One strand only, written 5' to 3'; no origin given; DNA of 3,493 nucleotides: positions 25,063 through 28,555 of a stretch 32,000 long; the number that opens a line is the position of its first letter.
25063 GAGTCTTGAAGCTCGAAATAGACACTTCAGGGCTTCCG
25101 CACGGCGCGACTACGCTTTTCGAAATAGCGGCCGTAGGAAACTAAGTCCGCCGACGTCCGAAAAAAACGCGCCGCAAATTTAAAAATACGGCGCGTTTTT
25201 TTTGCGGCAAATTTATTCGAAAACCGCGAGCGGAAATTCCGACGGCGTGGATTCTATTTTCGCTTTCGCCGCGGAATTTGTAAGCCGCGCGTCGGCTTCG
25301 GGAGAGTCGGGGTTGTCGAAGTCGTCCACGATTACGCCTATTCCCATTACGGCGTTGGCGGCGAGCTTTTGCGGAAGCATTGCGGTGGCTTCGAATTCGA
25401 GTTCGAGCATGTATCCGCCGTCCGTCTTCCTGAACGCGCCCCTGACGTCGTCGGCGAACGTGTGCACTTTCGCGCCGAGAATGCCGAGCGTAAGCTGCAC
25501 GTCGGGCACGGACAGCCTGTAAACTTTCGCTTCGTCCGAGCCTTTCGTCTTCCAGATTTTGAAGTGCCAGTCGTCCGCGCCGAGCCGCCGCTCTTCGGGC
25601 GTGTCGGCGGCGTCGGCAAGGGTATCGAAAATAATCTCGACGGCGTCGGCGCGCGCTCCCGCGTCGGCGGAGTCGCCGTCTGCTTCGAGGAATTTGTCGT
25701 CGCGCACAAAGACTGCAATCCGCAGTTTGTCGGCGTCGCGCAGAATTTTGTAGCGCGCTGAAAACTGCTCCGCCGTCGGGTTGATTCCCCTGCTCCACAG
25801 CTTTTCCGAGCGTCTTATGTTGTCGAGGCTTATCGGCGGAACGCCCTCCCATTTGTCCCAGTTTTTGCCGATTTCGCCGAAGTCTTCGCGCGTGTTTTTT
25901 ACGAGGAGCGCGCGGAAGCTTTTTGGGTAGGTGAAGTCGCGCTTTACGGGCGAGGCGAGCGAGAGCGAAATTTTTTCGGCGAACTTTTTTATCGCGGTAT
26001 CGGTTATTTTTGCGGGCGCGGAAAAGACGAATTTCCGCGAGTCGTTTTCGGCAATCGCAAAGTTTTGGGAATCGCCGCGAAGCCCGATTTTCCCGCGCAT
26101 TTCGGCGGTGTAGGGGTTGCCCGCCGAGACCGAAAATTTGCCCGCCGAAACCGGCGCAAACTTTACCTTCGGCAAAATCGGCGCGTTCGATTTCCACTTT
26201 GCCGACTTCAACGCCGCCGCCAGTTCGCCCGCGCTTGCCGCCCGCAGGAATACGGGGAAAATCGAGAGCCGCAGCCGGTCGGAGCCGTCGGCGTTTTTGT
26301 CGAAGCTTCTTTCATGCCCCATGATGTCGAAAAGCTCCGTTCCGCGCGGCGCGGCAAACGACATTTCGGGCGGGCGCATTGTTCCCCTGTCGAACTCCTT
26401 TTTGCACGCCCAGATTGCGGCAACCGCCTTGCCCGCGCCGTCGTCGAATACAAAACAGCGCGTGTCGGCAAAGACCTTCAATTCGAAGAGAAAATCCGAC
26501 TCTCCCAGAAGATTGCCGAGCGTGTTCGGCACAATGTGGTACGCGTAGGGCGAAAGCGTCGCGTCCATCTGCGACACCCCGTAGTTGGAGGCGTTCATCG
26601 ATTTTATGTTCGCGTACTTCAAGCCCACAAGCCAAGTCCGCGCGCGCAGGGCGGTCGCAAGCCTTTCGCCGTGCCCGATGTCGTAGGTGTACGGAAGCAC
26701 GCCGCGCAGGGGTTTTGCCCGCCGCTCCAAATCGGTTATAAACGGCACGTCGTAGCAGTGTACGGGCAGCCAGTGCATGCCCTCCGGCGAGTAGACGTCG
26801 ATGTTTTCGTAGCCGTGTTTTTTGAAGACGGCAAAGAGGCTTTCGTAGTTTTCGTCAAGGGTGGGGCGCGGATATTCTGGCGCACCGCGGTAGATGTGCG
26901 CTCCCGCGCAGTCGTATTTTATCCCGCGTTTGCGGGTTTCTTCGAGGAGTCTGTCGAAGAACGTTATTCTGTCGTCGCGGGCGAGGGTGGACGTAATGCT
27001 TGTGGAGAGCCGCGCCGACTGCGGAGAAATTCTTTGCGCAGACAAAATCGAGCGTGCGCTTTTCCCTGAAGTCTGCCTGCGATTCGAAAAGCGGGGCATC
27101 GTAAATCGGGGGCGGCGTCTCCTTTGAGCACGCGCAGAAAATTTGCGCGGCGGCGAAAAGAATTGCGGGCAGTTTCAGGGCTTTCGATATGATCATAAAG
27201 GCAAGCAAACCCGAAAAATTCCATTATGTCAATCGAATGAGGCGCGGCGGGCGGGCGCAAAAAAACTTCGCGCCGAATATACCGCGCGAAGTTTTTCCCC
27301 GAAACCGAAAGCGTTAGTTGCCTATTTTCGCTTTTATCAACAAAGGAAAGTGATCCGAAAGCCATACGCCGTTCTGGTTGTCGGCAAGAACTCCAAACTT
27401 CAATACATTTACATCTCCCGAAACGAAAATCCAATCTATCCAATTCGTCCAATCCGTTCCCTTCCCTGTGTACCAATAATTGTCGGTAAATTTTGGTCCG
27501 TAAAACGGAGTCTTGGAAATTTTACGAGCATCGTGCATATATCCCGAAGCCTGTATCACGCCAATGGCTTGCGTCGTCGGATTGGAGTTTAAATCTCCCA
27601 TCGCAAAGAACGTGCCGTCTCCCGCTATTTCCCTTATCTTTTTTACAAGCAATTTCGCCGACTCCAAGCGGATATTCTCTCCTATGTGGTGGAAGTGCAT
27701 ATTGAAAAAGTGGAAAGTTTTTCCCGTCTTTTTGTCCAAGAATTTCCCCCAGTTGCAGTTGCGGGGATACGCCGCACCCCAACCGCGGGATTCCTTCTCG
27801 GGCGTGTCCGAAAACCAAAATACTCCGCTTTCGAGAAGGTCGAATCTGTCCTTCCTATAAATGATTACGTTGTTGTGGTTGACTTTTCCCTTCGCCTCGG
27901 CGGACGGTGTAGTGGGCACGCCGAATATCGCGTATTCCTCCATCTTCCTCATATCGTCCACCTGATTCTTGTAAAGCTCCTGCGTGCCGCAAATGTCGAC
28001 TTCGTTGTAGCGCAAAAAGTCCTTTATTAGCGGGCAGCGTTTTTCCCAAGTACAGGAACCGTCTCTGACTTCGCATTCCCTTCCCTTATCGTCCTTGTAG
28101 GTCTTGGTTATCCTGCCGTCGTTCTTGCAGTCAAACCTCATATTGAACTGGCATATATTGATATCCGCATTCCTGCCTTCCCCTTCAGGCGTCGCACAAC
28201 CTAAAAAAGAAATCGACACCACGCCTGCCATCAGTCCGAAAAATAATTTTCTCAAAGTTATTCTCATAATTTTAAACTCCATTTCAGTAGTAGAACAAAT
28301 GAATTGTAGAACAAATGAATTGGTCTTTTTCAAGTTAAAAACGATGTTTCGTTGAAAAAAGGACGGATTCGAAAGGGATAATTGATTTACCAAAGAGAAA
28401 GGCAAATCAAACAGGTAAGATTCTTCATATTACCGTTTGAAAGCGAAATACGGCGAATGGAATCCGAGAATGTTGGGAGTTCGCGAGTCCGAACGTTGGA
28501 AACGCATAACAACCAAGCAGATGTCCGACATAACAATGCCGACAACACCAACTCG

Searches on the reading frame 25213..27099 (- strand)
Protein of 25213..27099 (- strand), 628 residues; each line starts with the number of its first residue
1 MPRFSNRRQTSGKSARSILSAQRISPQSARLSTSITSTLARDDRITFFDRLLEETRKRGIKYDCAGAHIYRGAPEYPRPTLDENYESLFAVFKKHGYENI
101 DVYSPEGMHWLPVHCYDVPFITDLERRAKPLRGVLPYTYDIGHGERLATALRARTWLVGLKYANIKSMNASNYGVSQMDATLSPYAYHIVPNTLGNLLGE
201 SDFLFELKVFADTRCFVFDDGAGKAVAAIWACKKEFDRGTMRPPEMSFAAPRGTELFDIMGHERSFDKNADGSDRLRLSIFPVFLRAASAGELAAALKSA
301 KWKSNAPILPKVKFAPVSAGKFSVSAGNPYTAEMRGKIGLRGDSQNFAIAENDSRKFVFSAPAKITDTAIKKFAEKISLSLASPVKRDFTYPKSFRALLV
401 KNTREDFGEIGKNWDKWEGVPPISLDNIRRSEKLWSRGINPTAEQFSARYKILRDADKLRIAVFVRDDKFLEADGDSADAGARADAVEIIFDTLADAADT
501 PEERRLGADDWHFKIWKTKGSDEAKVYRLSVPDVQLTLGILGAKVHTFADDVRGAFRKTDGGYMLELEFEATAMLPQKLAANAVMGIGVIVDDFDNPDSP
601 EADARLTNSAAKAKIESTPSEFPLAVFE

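Call 49: search_protein_families(library=pfam, proteins=[window:25213-27099:-], max_evalue=0.00001)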
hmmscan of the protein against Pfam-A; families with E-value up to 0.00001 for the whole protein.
window:25213-27099:- (628 aa): 1 family
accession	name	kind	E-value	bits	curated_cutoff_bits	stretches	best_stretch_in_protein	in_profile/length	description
PF06452.16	CBM9_1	-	2.9e-10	40.8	23.4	1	438-601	23-156/185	Carbohydrate family 9 binding domain-like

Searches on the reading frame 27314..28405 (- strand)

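Call 4: search_protein_families(library=pfam, proteins=[window:27314-28405:-], max_evalue=0.01)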
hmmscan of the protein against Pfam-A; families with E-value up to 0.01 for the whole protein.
window:27314-28405:- (363 aa): 1 family
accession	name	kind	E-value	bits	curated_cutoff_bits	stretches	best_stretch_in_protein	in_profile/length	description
PF03372.29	Exo_endo_phos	-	1.2e-11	45.3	24.5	1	127-352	22-225/225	Endonuclease/Exonuclease/phosphatase family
